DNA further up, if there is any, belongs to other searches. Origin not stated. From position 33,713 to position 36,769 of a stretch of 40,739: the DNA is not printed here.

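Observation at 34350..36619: Tailspike is a mosaic: conserved N-terminal anchor joined to a compositionally foreign C-terminal depolymerase-like domain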

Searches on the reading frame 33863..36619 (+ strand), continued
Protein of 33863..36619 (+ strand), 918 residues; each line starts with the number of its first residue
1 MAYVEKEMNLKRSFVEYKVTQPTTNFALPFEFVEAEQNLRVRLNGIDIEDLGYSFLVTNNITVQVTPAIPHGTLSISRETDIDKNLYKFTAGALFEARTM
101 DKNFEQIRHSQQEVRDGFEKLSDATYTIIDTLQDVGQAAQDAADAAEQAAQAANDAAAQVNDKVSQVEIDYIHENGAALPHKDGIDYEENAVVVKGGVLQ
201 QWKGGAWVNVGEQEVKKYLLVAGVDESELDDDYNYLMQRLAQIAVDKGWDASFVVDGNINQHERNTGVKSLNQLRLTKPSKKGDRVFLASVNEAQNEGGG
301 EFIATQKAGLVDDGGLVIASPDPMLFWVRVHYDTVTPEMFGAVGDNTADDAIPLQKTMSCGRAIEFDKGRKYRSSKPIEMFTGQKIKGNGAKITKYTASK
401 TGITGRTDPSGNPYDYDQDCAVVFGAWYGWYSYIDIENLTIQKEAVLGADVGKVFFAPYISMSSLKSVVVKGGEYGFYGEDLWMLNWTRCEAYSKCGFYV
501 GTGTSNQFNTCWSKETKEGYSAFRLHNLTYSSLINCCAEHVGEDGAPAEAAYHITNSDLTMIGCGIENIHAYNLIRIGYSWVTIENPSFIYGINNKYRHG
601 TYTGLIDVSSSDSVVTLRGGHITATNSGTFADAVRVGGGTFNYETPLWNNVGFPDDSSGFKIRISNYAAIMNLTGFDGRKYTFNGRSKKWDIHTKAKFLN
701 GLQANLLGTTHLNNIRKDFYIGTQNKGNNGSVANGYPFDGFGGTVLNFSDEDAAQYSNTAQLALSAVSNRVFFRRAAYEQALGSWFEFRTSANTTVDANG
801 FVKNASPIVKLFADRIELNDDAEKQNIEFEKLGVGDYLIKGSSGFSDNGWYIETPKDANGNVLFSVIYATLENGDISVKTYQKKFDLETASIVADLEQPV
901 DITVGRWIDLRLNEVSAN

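Call 14: get_annotated_region(hit=H35, flank=2500)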
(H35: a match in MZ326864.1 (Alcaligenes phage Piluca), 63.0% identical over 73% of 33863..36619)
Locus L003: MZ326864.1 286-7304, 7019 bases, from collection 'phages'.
description: Alcaligenes phage Piluca, complete genome.
organism: Alcaligenes phage Piluca (NCBI taxid 2859649)
taxonomy: Viruses; Duplodnaviria; Heunggongvirae; Uroviricota; Caudoviricetes
host: Alcaligenes faecalis; source: wastewater collected; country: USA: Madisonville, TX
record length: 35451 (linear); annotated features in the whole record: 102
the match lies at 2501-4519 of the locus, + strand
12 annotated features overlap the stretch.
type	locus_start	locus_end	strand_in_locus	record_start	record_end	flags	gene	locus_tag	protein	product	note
CDS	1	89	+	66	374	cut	-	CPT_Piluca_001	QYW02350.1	terminase small subunit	-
regulatory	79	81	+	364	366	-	-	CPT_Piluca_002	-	ribosome_binding_site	-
CDS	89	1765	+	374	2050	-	-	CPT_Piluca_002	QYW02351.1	terminase large subunit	-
regulatory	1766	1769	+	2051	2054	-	-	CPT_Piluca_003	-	ribosome_binding_site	-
CDS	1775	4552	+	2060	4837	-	-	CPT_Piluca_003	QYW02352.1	tail fiber/glycoside hydrolase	-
regulatory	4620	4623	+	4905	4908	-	-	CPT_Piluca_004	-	ribosome_binding_site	-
CDS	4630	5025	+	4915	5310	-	-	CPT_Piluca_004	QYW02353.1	holin class I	-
regulatory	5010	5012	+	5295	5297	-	-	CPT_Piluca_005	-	ribosome_binding_site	-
CDS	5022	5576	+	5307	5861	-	-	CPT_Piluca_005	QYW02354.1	endolysin glycosyl hydrolase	BLASTp: P68920, Escherichia phage 933W, E = 5.33494e-13 InterProScan: ''InterPro:IPR043688''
regulatory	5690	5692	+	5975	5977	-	-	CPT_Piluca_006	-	ribosome_binding_site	-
CDS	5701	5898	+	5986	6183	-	-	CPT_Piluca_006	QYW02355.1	hypothetical protein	-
CDS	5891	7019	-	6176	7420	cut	-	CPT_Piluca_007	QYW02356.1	tyrosine integrase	-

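Call 18: find_homologous_proteins(query=window:33863-36616:+, max_evalue=1e-10)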
Query window:33863-36616:+ (918 aa): 223 proteins with E <= 1e-10 among 8000 candidates; the best 120 are listed.
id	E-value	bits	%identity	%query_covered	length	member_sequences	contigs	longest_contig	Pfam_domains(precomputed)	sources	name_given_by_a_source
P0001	0.0e+0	2114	100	100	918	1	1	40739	PF27114.1,PF25670.2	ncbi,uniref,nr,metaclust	ncbi:tail fiber protein [Acinetobacter phage Petty]|uniref:Tail fiber protein n=1 Tax=Acinetobacter 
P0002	0.0e+0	1270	73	73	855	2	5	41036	PF27114.1,PF25670.2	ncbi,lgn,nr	ncbi:TPA: hypothetical protein NNS98_004558 [Salmonella enterica]|nr:hypothetical protein [Salmonell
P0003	0.0e+0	1261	80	73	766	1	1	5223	PF27114.1,PF25670.2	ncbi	-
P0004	0.0e+0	1229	62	99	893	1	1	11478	PF27114.1,PF25670.2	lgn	-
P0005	0.0e+0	1106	71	73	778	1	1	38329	PF27114.1,PF25670.2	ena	-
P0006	0.0e+0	1086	57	99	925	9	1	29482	PF27114.1,PF25670.2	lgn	-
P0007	0.0e+0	1085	69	73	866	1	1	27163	PF27114.1,PF25670.2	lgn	-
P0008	0.0e+0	1074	57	98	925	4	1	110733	PF27114.1,PF25670.2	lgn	-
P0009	0.0e+0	1057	68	74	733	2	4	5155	PF27114.1,PF25670.2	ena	-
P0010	7.0e-298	1009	54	97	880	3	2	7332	PF27114.1,PF25670.2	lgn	-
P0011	1.9e-287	975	65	72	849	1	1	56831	PF27114.1,PF25670.2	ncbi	ncbi:hypothetical protein ABFO72_07975 [Acinetobacter baumannii]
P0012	7.0e-287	973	64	72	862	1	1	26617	PF27114.1,PF25670.2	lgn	-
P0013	7.5e-287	973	64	72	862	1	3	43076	PF27114.1,PF25670.2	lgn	-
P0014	3.1e-286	971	64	72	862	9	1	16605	PF27114.1,PF25670.2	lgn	-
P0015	4.4e-286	970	65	71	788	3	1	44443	PF27114.1,PF25670.2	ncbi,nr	ncbi:tail spike protein, capsular polysaccharide depolymerase [Acinetobacter phage vB_AbaM_BP10]|nr:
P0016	1.4e-285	968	64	72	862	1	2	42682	PF27114.1,PF25670.2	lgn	-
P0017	8.1e-285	966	64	72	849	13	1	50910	PF27114.1,PF25670.2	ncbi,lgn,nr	ncbi:hypothetical protein R4673_10045 [Acinetobacter baumannii]|nr:hypothetical protein [Acinetobact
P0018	2.4e-283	961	64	72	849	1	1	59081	PF27114.1,PF25670.2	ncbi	-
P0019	2.5e-283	961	64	72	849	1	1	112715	PF27114.1,PF25670.2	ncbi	-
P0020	4.0e-283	960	64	72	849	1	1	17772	PF27114.1,PF25670.2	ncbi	-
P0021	4.2e-283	960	64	72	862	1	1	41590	PF27114.1,PF25670.2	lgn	-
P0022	4.9e-283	960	64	72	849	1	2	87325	PF27114.1,PF25670.2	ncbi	-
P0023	5.1e-283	960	64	72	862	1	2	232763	PF27114.1,PF25670.2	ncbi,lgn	-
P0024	1.8e-281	955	65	71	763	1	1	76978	PF25670.2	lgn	-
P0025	4.6e-281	954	52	98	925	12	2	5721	PF27114.1,PF25670.2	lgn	-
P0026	4.0e-265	901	59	73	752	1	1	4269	PF27114.1,PF25670.2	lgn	-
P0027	5.0e-265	900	58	77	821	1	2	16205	PF25670.2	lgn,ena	-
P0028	6.4e-249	847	55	77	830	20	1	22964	PF12571.14,PF25670.2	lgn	-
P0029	1.1e-248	846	61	67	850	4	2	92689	PF12571.14,PF25670.2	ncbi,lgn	-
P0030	2.3e-248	845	55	77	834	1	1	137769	PF12571.14,PF25670.2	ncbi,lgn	-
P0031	2.3e-248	845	61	67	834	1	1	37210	PF12571.14,PF25670.2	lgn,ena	-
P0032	5.4e-248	844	55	77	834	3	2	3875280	PF12571.14,PF25670.2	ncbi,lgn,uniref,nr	ncbi:phage tail protein [Acinetobacter nosocomialis]|uniref:phage tail protein n=1 Tax=Acinetobacter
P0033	7.9e-248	844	55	77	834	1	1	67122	PF12571.14,PF25670.2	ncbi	ncbi:phage tail protein [Acinetobacter baumannii]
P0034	1.3e-247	843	61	67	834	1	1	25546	PF12571.14,PF25670.2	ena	-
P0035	2.6e-247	842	55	77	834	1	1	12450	PF12571.14,PF25670.2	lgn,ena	-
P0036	7.2e-247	840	55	77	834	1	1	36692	PF12571.14,PF25670.2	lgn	-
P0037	1.4e-243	830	59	68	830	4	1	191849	PF12571.14,PF25670.2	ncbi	ncbi:phage tail protein [Acinetobacter nosocomialis]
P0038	6.3e-227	774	55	69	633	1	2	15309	PF27114.1,PF25670.2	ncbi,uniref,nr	ncbi:phage tail fiber protein [Acinetobacter colistiniresistens]|uniref:phage tail fiber protein n=1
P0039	1.0e-169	585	48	71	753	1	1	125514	PF27114.1,PF25670.2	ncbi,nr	ncbi:MAG: hypothetical protein E7I55_04750 [Acinetobacter ursingii]|nr:hypothetical protein [Acineto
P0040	2.2e-134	468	45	41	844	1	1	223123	PF27114.1,PF03906.21,PF25670.2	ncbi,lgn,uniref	ncbi:hypothetical protein [Acinetobacter guerrae]|uniref:pyocin knob domain-containing protein n=1 T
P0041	1.8e-127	445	34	99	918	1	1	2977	PF27114.1,PF25670.2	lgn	-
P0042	5.9e-117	411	34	98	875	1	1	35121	PF12708.13,PF27114.1,PF25670.2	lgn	-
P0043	1.8e-116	409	83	25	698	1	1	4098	-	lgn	-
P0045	4.9e-109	384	87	23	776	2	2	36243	PF27114.1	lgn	-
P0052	2.0e-68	250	72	18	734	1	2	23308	PF03906.21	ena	-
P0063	5.6e-59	219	43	32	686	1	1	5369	PF27114.1,PF03906.21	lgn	-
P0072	8.7e-48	182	47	23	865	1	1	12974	PF12708.13,PF27114.1,PF03906.21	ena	-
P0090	6.9e-44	169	47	21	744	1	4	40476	PF12708.13,PF20745.3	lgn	-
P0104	2.0e-42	164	49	22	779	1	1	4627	PF13229.13,PF12708.13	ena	-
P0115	1.7e-39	154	52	18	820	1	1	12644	PF03906.21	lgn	-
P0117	1.1e-38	152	82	10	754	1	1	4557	-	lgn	-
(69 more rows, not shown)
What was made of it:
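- Closest known: Acinetobacter phage Petty gp39 / Dpo1. Same: It is the same protein: 100% identity over 918 aa, on a contig of exactly the window's length (call 18).
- The protein is 100% identical to Petty gp39 (call 18). A few distant relatives carry PF12708 (call 18).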

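Call 25: find_encoding_contigs(protein=P0045, flank=10000, max_places=2)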
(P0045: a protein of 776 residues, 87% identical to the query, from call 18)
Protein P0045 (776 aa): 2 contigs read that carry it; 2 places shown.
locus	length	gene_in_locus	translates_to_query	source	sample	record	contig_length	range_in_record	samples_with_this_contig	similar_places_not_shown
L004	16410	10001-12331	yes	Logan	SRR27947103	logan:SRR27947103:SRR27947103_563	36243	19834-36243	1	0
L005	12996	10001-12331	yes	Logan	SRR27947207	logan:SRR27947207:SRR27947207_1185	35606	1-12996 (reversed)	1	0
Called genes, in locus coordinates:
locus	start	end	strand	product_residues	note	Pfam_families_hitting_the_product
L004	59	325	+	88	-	-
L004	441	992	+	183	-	PF17212:Tube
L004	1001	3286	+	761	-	PF25675:Phage_nozzle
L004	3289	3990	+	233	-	PF24072:T7_gp14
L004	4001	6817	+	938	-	-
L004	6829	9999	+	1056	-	-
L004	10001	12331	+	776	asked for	PF27114:Phage_tail_beta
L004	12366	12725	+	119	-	-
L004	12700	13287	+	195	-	PF11860:Muramidase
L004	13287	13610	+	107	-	PF11123:DNA_Packaging_2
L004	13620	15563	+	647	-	PF22530:Terminase-T7_RNaseH-like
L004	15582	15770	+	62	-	-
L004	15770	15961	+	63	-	PF02697:VAPB_antitox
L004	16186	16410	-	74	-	?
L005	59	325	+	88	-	-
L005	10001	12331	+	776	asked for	PF27114:Phage_tail_beta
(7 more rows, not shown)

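Call 26: find_encoding_contigs(protein=P0002, flank=10000, max_places=2)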
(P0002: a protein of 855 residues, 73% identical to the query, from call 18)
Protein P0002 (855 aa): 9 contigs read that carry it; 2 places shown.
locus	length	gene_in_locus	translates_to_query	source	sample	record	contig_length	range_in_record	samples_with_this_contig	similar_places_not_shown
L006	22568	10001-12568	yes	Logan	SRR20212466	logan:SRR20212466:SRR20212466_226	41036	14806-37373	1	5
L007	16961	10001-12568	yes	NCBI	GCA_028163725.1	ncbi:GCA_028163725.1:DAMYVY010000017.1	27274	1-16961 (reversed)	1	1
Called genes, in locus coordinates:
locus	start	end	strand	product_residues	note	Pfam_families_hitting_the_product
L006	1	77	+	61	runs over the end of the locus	-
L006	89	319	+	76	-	-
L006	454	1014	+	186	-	PF17212:Tube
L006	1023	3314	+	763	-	PF25675:Phage_nozzle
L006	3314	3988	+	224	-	PF24072:T7_gp14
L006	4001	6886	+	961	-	-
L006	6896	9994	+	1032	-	-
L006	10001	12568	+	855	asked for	PF27114:Phage_tail_beta, PF25670:Phage_tail_C_2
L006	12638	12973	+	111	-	-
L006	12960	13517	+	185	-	PF00182:Glyco_hydro_19 (weak)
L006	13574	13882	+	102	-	PF11123:DNA_Packaging_2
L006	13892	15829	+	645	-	PF22530:Terminase-T7_RNaseH-like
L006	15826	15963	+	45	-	-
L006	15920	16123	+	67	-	-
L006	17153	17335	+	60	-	-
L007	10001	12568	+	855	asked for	PF27114:Phage_tail_beta, PF25670:Phage_tail_C_2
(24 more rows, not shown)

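Call 27: find_encoding_contigs(protein=P0003, flank=5000, max_places=2)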
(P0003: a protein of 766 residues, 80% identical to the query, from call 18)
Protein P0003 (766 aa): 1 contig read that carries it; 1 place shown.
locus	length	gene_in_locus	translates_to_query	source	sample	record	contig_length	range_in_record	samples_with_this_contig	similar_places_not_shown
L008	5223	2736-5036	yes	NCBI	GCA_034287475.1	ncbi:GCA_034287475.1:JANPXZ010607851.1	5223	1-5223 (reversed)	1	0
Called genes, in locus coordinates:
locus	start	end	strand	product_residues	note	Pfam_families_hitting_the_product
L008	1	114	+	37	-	?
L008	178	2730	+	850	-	PF18013:Phage_lysozyme2 (weak)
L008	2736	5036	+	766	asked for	PF27114:Phage_tail_beta, PF25670:Phage_tail_C_2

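Call 43: search_solved_structures(query=A3, max_evalue=0.001)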
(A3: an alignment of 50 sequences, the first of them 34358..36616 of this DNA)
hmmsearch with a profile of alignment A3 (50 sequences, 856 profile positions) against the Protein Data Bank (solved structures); distinct sequences matched with E-value up to 0.001: 26.
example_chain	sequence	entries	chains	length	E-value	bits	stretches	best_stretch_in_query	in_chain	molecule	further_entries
6eu4_A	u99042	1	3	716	3.6e-99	336.9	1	202-735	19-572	Tail spike protein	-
24qi_A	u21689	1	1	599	3.4e-89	303.9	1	176-728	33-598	Tailspike depolymerase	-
5js4_A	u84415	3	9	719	3.5e-39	138.4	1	1-209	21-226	phiAB6 tailspike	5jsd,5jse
8oq1_A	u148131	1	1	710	1.6e-19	73.4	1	185-300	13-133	Tail spike protein, structural depolymerase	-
7vyv_A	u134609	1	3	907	1e-18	70.7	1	53-311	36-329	Depolymerase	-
7vz3_A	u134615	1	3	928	1.1e-18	70.6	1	53-311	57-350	Depolymerase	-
7lzj_A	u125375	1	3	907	2.9e-18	69.2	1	53-310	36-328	Depolymerase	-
6w4q_A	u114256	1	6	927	1e-17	67.4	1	203-328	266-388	Tail fiber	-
5w6p_A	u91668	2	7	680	1.1e-17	67.3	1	204-328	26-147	tailspike protein 2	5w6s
7z47_D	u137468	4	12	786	1.2e-15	60.6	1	719-853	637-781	Putative tail fiber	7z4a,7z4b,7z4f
6tgf_F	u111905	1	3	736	1.6e-11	46.9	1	202-299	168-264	Exopolysaccharide biosynthesis protein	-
23sh_B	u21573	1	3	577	3.6e-11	45.8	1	204-325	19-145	tail spike gp1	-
8iq9_A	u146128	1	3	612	4.7e-11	45.4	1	204-325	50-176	K2-2 TSP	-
8iq5_A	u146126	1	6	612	6.2e-11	45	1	204-325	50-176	K2-2 TSP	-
8iqe_A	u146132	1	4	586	6.3e-11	45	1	204-325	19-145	K2-VCL6 TSP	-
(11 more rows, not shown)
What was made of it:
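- On Parallel beta-helix phage tailspike depolymerases: The family profile gives 6EU4 at E = 3.6e-99 (call 43).
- The family profile gives 6EU4 at 3.6e-99 (call 43).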

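Call 48: predict_structure(alignment_id=A3)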
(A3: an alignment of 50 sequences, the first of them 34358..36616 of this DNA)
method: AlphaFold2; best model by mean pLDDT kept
length: 753 residues; sequences in the alignment: 50
mean_pLDDT: 82.3   pTM: 0.59
mean pLDDT of the five models: 82.3, 81.0, 80.3, 79.8, 79.7
residues with pLDDT >= 90: 363; 70-90: 235; 50-70: 79; < 50: 76
segments of 3 or more residues with pLDDT < 50: 1-24, 51-60, 62-64, 83-101, 524-533, 632-635
pLDDT, mean of each block of 10 residues (from residue 1): 37 32 49 60 59 42 54 59 48 39 83 87 86 89 83 91 93 96 96 95 95 95 97 93 92 96 90 97 93 97 98 97 98 97 97 96 97 94 96 96 92 96 78 88 93 76 73 88 82 86 85 83 46 59 87 86 87 92 82 90 87 88 64 51 87 83 92 92 80 80 90 92 83 90 85 48
secondary structure, 60 per line:
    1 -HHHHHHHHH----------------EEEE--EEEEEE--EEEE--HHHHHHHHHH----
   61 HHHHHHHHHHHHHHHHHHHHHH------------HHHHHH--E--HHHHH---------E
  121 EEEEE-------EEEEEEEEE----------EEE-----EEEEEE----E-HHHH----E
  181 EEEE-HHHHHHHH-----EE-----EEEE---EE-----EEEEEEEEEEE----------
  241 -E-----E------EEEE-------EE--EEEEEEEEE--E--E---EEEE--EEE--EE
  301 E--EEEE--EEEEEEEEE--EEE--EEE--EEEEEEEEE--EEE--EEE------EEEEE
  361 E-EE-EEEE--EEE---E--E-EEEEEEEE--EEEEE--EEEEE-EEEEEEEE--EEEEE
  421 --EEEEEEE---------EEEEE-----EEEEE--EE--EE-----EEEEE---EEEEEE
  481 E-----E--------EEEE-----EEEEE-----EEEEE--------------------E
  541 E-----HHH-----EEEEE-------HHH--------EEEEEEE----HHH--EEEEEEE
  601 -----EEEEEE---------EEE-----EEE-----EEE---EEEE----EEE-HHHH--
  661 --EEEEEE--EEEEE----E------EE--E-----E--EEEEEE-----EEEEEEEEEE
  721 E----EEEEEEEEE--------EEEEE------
elements in order (helices of 4 or more, strands of 3 or more residues): H2-10 E27-30 E33-38 E41-44 H47-56 H61-82 H95-100 H106-110 E120-125 E133-141 E152-154 E160-165 H172-175 E180-184 H186-193 E206-209 E220-230 E255-258 E270-278 E288-291 E294-296 E299-301 E304-307 E310-318 E321-323 E326-328 E331-339 E342-344 E347-349 E356-361 E366-369 E372-374 E383-390 E393-397 E400-404 E406-413 E416-420 E423-429 E439-443 E449-453 E467-471 E475-481 E496-499 E505-509 E515-519 E555-559 E578-584 E594-600 E606-611 E621-623 E629-631 E637-639 E643-646 E651-653 H655-658 E663-668 E671-675 E700-705 E711-721 E726-734 E743-747
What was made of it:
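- On Parallel beta-helix phage tailspike depolymerases: AlphaFold2 model with pLDDT 90-98 over the helix (call 48).
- Fold. pLDDT is 82 and the strand pattern is that of a beta-helix (call 48).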

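Call 50: find_encoding_contigs(protein=P0032, flank=10000, max_places=1)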
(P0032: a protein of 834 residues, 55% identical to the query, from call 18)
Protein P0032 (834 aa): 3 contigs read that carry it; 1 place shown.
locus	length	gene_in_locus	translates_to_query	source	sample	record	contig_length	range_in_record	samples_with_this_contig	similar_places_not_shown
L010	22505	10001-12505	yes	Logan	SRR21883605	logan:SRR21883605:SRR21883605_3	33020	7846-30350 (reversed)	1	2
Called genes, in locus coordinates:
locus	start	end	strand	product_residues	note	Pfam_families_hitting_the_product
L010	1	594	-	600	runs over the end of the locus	PF06056:Terminase_5, PF03237:Terminase_6N, PF17289:Terminase_6C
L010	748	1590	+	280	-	PF05929:Phage_GPO_N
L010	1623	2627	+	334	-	PF05125:Phage_cap_P2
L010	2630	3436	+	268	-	PF05944:Phage_term_smal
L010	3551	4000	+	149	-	PF05926:Phage_GPL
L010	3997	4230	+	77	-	-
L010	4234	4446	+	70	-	PF05489:Phage_tail_X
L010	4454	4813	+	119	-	PF16931:Phage_holin_8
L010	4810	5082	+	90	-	PF05449:Phage_holin_3_7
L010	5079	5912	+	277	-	PF01471:PG_binding_1, PF11860:Muramidase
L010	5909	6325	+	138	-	-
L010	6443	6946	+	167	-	PF06891:P2_Phage_GpR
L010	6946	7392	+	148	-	PF05069:Phage_tail_S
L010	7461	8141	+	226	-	PF04717:Phage_base_V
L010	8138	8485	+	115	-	PF04965:GPW_gp25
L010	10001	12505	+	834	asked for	PF12571:Phage_tail_fib, PF25670:Phage_tail_C_2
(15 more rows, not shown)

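Call 51: find_encoding_contigs(protein=P0017, flank=10000, max_places=1)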
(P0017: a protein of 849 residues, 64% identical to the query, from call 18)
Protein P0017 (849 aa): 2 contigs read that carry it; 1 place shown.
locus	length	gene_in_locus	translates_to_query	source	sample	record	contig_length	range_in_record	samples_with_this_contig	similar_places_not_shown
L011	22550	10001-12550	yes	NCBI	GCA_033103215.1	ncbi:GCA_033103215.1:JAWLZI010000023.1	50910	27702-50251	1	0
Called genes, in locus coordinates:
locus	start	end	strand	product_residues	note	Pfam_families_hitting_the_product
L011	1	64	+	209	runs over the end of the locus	-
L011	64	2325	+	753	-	PF01464:SLT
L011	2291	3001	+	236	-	PF16747:Adhesin_E (weak)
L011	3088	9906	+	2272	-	PF18834:LPD22 (weak)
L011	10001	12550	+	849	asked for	PF27114:Phage_tail_beta (weak), PF25670:Phage_tail_C_2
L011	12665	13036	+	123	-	-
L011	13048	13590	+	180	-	PF05838:Glyco_hydro_108, PF09374:PG_binding_3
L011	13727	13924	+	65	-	-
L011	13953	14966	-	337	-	PF24624:Int_N (weak), PF00589:Phage_integrase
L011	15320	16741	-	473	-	PF01406:tRNA-synt_1e, PF00133:tRNA-synt_1 (weak), PF09334:tRNA-synt_1g (weak), PF01921:tRNA-synt_1f (weak), PF09190:DALR_2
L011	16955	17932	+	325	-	PF01380:SIS, PF00571:CBS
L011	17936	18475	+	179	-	PF00702:Hydrolase (weak), PF08282:Hydrolase_3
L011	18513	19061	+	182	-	PF06835:LptC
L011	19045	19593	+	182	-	PF03968:LptD_N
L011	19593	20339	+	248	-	PF00005:ABC_tran, PF12399:BCA_ABC_TP_C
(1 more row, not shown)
